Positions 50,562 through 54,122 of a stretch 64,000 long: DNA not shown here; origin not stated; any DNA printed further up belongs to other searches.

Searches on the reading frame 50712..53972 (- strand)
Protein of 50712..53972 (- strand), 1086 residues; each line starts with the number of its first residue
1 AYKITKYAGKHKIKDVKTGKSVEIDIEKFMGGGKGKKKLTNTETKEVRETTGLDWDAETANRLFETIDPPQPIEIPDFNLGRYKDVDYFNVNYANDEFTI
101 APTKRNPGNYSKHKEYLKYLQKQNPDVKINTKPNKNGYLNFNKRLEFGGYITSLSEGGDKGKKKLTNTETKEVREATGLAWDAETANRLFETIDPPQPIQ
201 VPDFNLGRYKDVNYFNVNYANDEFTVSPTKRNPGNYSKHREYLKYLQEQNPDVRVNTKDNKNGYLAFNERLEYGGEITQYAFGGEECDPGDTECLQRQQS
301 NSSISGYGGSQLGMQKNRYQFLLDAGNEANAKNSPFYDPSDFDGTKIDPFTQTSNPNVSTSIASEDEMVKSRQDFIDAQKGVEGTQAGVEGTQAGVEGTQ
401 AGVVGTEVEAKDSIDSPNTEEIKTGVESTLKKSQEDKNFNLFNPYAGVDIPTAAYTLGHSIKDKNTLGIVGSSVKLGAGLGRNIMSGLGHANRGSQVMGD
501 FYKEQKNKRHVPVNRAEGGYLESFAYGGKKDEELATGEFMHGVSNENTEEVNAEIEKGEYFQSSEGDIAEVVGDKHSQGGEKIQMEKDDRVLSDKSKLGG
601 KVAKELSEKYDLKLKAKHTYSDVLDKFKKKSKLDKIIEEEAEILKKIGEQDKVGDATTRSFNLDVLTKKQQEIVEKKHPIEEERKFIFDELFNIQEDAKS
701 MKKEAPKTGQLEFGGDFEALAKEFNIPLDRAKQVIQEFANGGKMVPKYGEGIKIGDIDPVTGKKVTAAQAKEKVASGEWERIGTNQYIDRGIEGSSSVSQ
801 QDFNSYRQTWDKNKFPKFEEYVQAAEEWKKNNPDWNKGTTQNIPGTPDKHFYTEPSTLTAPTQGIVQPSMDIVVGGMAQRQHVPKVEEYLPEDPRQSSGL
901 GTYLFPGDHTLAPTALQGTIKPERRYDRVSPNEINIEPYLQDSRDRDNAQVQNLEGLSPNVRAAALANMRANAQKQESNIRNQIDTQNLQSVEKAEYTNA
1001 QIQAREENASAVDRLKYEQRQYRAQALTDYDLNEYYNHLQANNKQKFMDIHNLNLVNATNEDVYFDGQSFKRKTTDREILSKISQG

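Call 76: search_protein_families(library=phrogs, proteins=[window:50712-53972:-], max_evalue=0.00001)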
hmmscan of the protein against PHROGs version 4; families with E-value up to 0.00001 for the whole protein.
window:50712-53972:- (1086 aa): 1 family
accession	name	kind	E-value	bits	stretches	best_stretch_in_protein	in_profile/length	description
phrog_36695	-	head and packaging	5.1e-72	244.2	1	421-1073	233-865/895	virion structural protein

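Call 77: search_dna_similar(query=window:50712-53972:-, collection=phages, mode=protein, max_rows=12, max_evalue=1e-10)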
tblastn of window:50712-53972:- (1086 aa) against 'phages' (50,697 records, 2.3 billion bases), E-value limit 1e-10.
Records with a match: 7; places in all: 7; records where one place covers at least 80% of the query: 0.
Best place of each record, by identity: <60% 7.
By first word of the organism name: Cellulophaga 7.
By host as written in the record: Cellulophaga baltica #18 2; Cellulophaga baltica #17 2; Cellulophaga baltica #4 2; Cellulophaga baltica #13 1.
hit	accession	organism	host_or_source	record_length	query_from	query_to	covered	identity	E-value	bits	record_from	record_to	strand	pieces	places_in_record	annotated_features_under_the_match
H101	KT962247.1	Cellulophaga phage phi17:2_18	Cellulophaga baltica #18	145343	441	1072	58%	31.5%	1e-53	212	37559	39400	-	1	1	structural protein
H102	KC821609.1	Cellulophaga phage phi17:2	Cellulophaga baltica #17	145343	441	1072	58%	31.5%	1e-53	212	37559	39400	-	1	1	structural protein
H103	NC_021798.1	Cellulophaga phage phi17:2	Cellulophaga baltica #17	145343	441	1072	58%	31.5%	1e-53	212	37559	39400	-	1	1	virion structural protein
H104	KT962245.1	Cellulophaga phage phi4:1_13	Cellulophaga baltica #13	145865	441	1072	58%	31.5%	1e-53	212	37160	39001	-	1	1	structural protein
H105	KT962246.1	Cellulophaga phage phi4:1_18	Cellulophaga baltica #18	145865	441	1072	58%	31.5%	1e-53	212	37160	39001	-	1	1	structural protein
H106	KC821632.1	Cellulophaga phage phi4:1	Cellulophaga baltica #4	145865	441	1072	58%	31.5%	1e-53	212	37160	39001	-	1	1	structural protein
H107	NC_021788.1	Cellulophaga phage phi4:1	Cellulophaga baltica #4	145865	441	1072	58%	31.5%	1e-53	212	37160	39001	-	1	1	virion structural protein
